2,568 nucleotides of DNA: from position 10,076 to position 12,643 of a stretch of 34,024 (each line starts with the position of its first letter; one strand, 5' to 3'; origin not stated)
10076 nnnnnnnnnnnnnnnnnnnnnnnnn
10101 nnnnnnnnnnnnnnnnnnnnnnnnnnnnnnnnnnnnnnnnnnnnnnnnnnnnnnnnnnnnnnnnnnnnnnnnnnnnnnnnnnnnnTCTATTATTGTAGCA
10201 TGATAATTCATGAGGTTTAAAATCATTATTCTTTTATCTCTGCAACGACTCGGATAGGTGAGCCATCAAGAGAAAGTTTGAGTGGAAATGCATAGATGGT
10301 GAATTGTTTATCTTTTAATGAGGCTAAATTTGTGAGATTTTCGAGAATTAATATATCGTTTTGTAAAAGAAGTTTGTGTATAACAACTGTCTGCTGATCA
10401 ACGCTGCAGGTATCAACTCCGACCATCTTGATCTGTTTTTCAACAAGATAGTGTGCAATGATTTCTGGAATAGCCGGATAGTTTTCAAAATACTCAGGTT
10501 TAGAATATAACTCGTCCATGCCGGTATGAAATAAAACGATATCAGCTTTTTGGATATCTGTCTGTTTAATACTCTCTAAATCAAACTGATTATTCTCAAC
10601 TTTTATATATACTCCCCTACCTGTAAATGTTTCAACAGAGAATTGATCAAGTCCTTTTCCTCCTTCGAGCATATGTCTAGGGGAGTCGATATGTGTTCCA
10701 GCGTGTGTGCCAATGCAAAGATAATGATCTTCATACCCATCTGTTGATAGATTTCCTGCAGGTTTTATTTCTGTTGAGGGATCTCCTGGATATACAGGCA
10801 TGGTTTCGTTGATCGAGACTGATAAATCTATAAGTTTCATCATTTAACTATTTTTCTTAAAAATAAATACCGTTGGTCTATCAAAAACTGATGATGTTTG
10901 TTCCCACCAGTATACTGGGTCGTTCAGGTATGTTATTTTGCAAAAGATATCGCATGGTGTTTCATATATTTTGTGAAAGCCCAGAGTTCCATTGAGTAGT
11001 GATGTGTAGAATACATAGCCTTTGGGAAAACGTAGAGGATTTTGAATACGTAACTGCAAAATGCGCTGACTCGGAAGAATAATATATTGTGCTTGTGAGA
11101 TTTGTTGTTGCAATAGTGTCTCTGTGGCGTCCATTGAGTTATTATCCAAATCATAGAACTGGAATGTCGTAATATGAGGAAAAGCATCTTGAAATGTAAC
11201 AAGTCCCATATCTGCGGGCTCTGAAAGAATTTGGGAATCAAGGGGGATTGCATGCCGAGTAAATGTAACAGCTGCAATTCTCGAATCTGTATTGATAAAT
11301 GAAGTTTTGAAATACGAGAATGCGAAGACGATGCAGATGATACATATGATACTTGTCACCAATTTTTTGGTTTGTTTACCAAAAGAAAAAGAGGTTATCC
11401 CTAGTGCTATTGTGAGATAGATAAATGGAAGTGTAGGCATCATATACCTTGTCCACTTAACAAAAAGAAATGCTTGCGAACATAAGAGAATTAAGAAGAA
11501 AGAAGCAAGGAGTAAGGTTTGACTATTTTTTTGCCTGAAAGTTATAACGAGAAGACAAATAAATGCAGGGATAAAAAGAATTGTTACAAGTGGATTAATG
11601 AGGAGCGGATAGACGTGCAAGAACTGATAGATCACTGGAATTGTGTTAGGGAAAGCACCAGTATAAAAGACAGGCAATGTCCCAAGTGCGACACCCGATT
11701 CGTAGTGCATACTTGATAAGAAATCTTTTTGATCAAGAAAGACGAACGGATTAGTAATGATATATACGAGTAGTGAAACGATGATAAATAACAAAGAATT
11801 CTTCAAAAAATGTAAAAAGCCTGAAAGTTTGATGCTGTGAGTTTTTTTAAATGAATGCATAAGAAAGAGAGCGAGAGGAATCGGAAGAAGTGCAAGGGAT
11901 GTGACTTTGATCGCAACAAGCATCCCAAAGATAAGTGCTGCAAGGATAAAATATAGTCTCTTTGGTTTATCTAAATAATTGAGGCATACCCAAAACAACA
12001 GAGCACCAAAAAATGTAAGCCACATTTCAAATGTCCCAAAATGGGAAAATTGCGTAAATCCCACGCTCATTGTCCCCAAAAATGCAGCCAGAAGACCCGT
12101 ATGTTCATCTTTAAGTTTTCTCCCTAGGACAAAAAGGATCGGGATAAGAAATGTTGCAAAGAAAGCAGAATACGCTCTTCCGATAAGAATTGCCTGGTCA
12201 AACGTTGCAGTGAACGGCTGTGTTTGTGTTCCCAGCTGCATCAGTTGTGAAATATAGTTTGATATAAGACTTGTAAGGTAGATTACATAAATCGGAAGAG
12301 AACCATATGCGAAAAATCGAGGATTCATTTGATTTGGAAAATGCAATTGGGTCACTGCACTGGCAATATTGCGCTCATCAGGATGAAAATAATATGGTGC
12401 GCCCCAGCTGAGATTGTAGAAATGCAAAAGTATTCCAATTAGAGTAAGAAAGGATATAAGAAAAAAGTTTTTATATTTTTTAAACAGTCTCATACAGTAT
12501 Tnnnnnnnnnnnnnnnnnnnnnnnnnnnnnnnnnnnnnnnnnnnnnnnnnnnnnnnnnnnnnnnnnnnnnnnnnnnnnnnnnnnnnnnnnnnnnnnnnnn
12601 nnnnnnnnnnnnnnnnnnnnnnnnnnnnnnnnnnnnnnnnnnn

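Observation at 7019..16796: Nine-gene, gap-free minus-strand array joins PilN/PilO, an LPXTG stalk protein, three GT-C glycosyltransferases, a cyclase-fold hydrolase and a flavoprotein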

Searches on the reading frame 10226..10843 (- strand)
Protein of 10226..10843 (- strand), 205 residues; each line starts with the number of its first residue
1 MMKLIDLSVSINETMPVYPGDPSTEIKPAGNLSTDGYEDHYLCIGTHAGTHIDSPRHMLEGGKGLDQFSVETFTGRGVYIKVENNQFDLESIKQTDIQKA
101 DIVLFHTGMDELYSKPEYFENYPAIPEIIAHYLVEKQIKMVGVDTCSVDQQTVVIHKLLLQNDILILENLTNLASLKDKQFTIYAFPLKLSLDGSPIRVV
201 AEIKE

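Call 4: search_protein_families(library=pfam, proteins=[window:10226-10843:-], max_evalue=0.1)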
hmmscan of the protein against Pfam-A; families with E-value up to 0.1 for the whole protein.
window:10226-10843:- (205 aa): 1 family
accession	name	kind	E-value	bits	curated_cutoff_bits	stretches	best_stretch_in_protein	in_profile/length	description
PF04199.19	Cyclase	-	7.9e-29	101.1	23.1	1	5-150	1-142/142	Putative cyclase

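Call 5: search_protein_families(library=ncbifam, proteins=[window:10226-10843:-], max_evalue=0.01)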
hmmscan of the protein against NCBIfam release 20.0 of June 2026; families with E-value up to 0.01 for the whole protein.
window:10226-10843:- (205 aa): 1 family
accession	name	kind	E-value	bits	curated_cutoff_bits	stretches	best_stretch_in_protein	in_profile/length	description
TIGR03035.1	trp_arylform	equivalog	3.6e-27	95.7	223.05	1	3-200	1-202/206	arylformamidase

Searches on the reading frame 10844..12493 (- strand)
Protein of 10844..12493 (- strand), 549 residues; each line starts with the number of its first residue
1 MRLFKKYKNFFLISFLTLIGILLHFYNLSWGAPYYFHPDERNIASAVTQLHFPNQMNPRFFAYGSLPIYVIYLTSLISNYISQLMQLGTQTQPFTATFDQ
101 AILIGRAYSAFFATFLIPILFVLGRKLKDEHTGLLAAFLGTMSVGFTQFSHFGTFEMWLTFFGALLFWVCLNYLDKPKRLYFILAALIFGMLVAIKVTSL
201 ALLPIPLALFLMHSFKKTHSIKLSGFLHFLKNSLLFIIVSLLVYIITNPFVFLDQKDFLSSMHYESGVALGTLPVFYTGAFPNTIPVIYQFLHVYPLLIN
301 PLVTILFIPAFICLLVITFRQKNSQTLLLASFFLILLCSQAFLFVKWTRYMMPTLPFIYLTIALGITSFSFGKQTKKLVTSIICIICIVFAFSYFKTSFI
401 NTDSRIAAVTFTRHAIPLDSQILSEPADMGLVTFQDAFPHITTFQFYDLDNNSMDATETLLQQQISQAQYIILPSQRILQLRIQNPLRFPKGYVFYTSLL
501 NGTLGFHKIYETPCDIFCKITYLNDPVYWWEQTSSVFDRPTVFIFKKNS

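Call 4: search_protein_families(library=pfam, proteins=[window:10844-12493:-], max_evalue=0.1)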
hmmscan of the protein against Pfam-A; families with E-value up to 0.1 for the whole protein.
window:10844-12493:- (549 aa): 2 families
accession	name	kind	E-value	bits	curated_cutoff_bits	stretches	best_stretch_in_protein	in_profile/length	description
PF13231.12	PMT_2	-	2.5e-06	28.2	26.1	1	96-225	15-142/160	Dolichyl-phosphate-mannose-protein mannosyltransferase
PF03901.23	Glyco_transf_22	-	0.093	12.3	23.8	0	66-400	63-365/414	Alg9-like mannosyltransferase family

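Call 5: search_protein_families(library=ncbifam, proteins=[window:10844-12493:-], max_evalue=0.01)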
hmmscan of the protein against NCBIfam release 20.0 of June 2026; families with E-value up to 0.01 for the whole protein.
window:10844-12493:- (549 aa): 1 family
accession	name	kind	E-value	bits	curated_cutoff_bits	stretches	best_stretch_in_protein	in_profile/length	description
TIGR03663.1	TIGR03663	subfamily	5.9e-06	25.6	126.25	1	103-242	71-209/435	flippase activity-associated protein Agl23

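Call 7: search_solved_structures(query=window:10844-12493:-, max_evalue=1)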
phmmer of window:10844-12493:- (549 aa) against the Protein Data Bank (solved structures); distinct sequences matched with E-value up to 1: 1.
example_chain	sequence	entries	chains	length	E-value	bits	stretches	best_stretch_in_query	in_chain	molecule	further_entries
6obm_A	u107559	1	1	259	0.58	12.4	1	31-65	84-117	Ricin A chain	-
